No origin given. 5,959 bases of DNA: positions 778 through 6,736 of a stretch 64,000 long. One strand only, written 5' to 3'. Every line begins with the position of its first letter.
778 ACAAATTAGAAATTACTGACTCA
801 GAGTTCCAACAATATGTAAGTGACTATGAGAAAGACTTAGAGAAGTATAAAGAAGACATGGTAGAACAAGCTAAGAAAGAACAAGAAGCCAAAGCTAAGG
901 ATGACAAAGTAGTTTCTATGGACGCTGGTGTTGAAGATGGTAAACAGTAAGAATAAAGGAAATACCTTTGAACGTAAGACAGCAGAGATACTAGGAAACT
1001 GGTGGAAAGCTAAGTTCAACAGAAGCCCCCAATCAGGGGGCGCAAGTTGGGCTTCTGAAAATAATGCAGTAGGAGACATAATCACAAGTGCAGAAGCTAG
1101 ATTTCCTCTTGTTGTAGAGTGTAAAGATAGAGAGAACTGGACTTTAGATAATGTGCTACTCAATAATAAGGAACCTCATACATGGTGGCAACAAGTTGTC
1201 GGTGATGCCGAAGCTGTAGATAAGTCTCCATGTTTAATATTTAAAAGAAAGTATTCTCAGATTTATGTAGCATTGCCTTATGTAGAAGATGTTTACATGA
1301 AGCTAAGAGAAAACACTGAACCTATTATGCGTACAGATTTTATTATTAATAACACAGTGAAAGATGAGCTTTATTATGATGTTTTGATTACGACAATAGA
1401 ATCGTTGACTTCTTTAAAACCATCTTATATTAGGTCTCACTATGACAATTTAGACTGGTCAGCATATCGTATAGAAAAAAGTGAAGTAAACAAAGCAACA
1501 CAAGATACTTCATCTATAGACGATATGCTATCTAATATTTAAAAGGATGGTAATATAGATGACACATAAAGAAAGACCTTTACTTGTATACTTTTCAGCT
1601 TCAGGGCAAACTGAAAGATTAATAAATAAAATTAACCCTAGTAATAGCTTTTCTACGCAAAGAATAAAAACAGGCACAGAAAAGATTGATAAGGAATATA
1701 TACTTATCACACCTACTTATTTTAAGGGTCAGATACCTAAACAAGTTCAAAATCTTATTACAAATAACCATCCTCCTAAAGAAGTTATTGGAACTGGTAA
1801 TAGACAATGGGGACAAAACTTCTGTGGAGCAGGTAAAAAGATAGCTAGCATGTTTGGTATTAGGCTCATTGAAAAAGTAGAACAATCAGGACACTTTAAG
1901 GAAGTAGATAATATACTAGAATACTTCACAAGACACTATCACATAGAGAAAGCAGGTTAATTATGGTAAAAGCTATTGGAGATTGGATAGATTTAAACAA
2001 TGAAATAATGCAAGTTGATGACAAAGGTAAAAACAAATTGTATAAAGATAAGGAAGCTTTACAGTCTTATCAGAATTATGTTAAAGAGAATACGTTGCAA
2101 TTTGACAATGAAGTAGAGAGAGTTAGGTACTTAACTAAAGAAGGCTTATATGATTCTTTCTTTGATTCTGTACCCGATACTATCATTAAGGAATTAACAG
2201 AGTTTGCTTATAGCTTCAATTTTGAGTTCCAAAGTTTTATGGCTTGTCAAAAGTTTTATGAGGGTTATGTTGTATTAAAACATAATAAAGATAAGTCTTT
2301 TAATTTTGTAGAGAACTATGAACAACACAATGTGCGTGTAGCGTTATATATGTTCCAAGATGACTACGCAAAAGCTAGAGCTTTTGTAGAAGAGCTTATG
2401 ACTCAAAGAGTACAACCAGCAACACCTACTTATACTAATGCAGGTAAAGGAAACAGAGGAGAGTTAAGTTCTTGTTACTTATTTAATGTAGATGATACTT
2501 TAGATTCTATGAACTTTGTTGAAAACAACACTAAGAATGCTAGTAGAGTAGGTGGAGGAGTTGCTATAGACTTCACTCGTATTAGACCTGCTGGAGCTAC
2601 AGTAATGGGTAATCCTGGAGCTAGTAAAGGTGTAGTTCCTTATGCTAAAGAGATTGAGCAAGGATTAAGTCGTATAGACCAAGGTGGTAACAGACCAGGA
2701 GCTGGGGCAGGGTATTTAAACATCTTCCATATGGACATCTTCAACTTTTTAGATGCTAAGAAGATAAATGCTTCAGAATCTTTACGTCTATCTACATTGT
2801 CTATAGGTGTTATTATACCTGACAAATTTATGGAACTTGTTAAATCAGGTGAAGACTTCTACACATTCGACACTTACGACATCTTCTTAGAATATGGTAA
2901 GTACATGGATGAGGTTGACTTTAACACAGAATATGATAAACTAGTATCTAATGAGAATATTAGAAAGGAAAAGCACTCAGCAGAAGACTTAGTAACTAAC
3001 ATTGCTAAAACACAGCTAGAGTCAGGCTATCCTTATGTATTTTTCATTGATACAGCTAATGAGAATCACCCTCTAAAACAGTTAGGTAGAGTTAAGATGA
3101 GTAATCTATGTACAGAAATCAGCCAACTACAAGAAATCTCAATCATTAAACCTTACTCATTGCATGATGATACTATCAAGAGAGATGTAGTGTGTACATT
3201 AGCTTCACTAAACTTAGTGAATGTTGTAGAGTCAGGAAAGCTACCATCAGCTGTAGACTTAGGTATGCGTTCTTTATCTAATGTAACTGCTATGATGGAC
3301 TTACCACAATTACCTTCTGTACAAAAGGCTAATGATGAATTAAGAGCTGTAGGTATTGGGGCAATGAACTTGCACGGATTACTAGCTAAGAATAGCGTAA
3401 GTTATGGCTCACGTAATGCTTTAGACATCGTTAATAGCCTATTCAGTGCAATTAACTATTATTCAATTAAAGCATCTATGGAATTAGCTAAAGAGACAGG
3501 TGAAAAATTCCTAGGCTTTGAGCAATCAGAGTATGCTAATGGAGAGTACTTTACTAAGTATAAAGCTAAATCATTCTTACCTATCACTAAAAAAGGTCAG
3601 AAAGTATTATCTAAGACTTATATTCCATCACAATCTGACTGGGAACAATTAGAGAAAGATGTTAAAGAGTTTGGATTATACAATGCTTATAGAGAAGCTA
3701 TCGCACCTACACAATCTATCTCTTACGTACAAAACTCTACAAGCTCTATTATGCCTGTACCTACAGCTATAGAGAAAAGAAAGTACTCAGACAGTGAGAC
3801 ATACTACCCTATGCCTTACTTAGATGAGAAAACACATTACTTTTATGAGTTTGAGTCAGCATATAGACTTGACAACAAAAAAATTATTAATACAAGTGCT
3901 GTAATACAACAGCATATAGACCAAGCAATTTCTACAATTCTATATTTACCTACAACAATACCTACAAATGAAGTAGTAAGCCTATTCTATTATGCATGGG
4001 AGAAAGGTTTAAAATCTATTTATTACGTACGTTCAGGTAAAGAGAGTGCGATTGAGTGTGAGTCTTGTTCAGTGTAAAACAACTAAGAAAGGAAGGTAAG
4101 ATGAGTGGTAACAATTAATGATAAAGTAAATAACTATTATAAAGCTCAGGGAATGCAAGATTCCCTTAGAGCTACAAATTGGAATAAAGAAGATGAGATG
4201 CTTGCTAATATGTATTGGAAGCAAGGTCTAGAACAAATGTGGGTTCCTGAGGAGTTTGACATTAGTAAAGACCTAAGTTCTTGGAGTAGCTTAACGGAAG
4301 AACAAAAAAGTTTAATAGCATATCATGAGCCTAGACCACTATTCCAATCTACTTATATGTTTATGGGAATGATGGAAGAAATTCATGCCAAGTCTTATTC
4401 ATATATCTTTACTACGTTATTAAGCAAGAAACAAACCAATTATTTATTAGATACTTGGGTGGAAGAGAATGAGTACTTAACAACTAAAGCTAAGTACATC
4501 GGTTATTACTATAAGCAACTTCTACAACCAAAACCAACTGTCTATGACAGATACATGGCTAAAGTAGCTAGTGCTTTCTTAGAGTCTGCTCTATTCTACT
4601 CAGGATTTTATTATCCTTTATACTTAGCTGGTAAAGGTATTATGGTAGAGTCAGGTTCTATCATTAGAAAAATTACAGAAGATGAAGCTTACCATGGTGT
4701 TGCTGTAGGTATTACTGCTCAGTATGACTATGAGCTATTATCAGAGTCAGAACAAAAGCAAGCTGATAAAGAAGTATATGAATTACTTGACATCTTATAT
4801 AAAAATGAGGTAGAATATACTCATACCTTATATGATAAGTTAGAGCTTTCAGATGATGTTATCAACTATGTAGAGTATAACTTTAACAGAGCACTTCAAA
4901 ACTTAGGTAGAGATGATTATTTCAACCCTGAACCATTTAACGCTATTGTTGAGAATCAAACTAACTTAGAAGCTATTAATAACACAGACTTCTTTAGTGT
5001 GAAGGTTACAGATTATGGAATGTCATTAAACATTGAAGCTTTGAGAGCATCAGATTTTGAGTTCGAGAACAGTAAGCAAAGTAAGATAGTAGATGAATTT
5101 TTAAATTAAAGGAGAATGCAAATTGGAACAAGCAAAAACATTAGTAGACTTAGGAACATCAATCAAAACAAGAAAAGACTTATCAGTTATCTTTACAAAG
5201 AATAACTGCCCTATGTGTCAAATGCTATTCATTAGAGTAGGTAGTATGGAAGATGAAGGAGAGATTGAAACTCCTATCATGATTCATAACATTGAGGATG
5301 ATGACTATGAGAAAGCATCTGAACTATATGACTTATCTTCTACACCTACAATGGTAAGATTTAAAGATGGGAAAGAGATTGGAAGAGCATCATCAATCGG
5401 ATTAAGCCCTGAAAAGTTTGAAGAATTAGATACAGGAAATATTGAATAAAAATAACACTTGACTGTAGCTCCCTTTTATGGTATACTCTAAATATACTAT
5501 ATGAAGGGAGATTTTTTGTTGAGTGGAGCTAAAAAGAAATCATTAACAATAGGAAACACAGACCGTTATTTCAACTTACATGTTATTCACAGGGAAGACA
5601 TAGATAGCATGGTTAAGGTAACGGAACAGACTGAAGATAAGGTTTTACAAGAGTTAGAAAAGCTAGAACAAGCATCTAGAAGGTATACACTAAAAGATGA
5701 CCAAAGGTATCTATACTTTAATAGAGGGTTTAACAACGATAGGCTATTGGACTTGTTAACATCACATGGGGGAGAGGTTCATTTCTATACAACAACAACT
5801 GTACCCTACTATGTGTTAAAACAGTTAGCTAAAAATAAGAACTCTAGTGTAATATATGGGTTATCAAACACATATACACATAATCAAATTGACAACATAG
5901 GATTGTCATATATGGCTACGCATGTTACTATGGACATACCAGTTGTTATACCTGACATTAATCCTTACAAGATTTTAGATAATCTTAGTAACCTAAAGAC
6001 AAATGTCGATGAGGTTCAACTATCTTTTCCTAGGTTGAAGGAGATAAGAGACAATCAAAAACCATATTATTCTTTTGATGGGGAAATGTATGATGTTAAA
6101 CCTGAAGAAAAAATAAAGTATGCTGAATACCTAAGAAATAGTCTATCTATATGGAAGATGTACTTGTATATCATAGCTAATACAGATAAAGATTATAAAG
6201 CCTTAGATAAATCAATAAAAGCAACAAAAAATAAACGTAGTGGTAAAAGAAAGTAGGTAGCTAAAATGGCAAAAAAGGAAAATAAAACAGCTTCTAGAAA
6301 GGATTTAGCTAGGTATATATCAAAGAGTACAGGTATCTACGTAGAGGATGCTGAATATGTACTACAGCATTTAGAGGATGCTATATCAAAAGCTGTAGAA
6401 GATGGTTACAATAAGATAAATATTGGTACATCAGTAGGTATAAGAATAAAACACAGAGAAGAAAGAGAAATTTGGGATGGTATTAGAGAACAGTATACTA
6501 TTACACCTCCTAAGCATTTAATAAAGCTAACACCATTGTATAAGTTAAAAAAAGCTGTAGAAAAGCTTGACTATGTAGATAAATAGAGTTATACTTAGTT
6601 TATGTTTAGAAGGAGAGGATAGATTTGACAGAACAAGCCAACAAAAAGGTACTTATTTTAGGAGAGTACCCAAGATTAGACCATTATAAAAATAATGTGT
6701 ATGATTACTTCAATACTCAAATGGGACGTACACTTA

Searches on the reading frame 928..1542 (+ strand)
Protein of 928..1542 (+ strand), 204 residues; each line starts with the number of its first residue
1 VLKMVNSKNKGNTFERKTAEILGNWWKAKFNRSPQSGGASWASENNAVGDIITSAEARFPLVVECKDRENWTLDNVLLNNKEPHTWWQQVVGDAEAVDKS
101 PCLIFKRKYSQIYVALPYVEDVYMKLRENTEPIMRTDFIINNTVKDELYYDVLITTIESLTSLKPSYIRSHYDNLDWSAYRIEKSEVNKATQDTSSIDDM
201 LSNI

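Call 61: search_protein_families(library=pfam, proteins=[window:928-1542:+], max_evalue=0.001)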
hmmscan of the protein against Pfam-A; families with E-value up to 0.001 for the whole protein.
window:928-1542:+ (204 aa): 1 family
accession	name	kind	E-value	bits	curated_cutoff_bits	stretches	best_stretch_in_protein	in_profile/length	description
PF24608.2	PDDEXK_15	-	9.6e-63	211.4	27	1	6-169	1-163/164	Phage putative PDDEXK endonuclease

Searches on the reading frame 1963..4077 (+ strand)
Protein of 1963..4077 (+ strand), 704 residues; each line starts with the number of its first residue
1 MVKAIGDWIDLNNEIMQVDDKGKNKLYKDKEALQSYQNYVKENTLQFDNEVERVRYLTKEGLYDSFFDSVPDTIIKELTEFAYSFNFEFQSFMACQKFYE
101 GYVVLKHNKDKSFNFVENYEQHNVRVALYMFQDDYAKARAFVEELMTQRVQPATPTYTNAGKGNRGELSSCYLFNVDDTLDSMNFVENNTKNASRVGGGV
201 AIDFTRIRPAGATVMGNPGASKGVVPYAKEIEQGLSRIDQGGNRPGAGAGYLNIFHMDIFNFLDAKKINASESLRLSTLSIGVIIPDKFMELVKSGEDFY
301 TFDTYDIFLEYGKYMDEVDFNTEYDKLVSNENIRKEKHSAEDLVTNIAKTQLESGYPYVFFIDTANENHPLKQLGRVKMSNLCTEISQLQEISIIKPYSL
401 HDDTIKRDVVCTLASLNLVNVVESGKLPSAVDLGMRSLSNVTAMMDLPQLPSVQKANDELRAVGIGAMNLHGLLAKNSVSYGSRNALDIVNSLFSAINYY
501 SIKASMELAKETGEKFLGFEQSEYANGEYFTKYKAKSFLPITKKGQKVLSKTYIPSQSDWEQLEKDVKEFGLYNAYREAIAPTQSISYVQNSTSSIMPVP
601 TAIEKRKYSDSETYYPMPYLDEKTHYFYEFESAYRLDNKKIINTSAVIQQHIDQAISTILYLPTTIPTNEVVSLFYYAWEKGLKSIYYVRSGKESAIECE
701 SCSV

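Call 61: search_protein_families(library=pfam, proteins=[window:1963-4077:+], max_evalue=0.001)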
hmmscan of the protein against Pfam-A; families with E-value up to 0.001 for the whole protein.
window:1963-4077:+ (704 aa): 3 families
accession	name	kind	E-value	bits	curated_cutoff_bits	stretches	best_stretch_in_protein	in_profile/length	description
PF02867.20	Ribonuc_red_lgC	-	3.1e-143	478.6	23.9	1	169-689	1-523/523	Ribonucleotide reductase, barrel domain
PF08343.15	RNR_N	-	5.6e-18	65.2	29.4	1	8-87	1-82/82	Ribonucleotide reductase N-terminal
PF00317.26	Ribonuc_red_lgN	-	5.3e-13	49.3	28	1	89-164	2-76/77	Ribonucleotide reductase, all-alpha domain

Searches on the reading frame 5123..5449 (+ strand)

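Call 61: search_protein_families(library=pfam, proteins=[window:5123-5449:+], max_evalue=0.001)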
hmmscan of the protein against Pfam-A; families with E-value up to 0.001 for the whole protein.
window:5123-5449:+ (108 aa): 2 families
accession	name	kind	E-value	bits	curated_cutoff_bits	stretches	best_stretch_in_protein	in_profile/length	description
PF13098.12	Thioredoxin_2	-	5.5e-06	27.1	27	1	15-100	3-101/104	Thioredoxin-like domain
PF00085.26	Thioredoxin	-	8.2e-05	23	23.5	1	15-88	15-87/103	Thioredoxin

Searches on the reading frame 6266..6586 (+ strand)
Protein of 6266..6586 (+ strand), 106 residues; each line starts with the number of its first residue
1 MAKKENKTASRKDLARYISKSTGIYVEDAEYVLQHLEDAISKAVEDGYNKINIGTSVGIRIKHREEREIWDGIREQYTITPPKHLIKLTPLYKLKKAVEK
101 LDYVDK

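Call 53: search_protein_families(library=pfam, proteins=[window:6266-6586:+], max_evalue=1)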
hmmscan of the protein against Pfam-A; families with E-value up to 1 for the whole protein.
window:6266-6586:+ (106 aa): 5 families
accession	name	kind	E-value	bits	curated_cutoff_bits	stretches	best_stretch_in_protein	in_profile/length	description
PF00216.26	Bac_DNA_binding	-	4.2e-09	37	22.4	1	10-98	2-89/90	Bacterial DNA-binding protein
PF00538.25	Linker_histone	-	0.00087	19.9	22.4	1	2-47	14-57/74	linker histone H1 and H5 family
PF18291.6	HU-HIG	-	0.0012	19.4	26.2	1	5-49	28-72/125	HU domain fused to wHTH, Ig, or Glycine-rich motif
PF17291.7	M60-like_N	-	0.049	14.1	23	1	18-86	18-80/106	N-terminal domain of M60-like peptidases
PF14848.11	HU-DNA_bdg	-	0.16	12.4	30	1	15-100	36-116/124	DNA-binding domain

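Call 55: search_dna_similar(query=window:6266-6586:+, collection=phages, mode=protein, max_rows=40, rows=spread, max_evalue=0.001)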
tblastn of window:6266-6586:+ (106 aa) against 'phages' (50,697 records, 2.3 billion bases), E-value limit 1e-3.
Records with a match: 453; places in all: 453; records where one place covers at least 80% of the query: 452.
Best place of each record, by identity: >=99% 2; <60% 451.
By first word of the organism name: Staphylococcus 317; Bacillus 88; Enterococcus 36; Lactobacillus 4; Mammaliicoccus 3; Silviavirus 1; phage 1; Phage 1; Levilactobacillus 1; Xanthomonas 1.
By host as written in the record: Staphylococcus aureus 111; - 52; Staphylococcus carnosus TM300 22; Staphylococcus sp. 21; Bacillus thuringiensis subsp. kurstaki 17; Enterococcus faecalis 11; Staphylococcus aureus ATCC 25923 10; Staphylococcus xylosus M1997-2/10 9; and 104 more.
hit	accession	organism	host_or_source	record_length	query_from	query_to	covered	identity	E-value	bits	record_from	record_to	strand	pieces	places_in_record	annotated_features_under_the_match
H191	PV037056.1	Staphylococcus phage Fi4S2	Staphylococcus capitis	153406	1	106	100%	99.1%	1e-63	213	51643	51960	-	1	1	DNA-binding protein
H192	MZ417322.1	Staphylococcus phage PG-2021_19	Mammaliicoccus vitulinus C5817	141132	8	106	93%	37.4%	2e-15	76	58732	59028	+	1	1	record has no annotation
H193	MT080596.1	Staphylococcus phage vB_SauM_EW42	Staphylococcus carnosus TM300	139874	8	106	93%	36.4%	2e-15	75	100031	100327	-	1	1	record has no annotation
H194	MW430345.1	Staphylococcus phage ZCSS1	Staphylococcus sciuri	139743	8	105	92%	36.7%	5e-10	60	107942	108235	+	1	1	integration host factor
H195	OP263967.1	Staphylococcus phage Biyabeda-mokiny_1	Staphylococcus aureus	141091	8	102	90%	36.8%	4e-15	74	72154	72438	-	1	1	DNA binding protein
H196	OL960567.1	Staphylococcus phage APTC_SA_2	Staphylococcus aureus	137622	8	102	90%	36.8%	5e-15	74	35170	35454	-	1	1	integration host factor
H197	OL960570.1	Staphylococcus phage APTC_SA_13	Staphylococcus aureus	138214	8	102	90%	36.8%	5e-15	74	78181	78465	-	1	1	integration host factor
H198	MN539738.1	Staphylococcus phage vB_SauM-D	Staphylococcus aureus ATCC 6538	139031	8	102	90%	36.8%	5e-15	74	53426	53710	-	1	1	record has no annotation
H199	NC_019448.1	Staphylococcus phage G15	Staphylococcus aureus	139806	8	102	90%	36.8%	5e-15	74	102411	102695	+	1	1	DNA binding protein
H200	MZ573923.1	Staphylococcus phage vB_ScoM-PSC1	Staphylococcus ureilyticus ATCC49330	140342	8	102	90%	36.8%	5e-15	74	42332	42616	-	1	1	integration host factor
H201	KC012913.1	Staphylococcus phage Team1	Staphylococcus xylosus SMQ121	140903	8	102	90%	36.8%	5e-15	74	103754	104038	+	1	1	integration host factor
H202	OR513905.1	Staphylococcus phage vB_SauH-H33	Staphylococcus aureus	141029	8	102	90%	36.8%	5e-15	74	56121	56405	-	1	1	hypothetical protein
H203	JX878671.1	Staphylococcus phage JD007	Staphylococcus aureus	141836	8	102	90%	36.8%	5e-15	74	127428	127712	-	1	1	integration host factor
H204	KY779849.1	Staphylococcus phage qdsa002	Staphylococcus aureus ATCC 43300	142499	8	102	90%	36.8%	5e-15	74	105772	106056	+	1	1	hypothetical protein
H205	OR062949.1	Staphylococcus phage 355Saur083PP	Staphylococcus aureus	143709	8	102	90%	36.8%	5e-15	74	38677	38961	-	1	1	DNA-binding protein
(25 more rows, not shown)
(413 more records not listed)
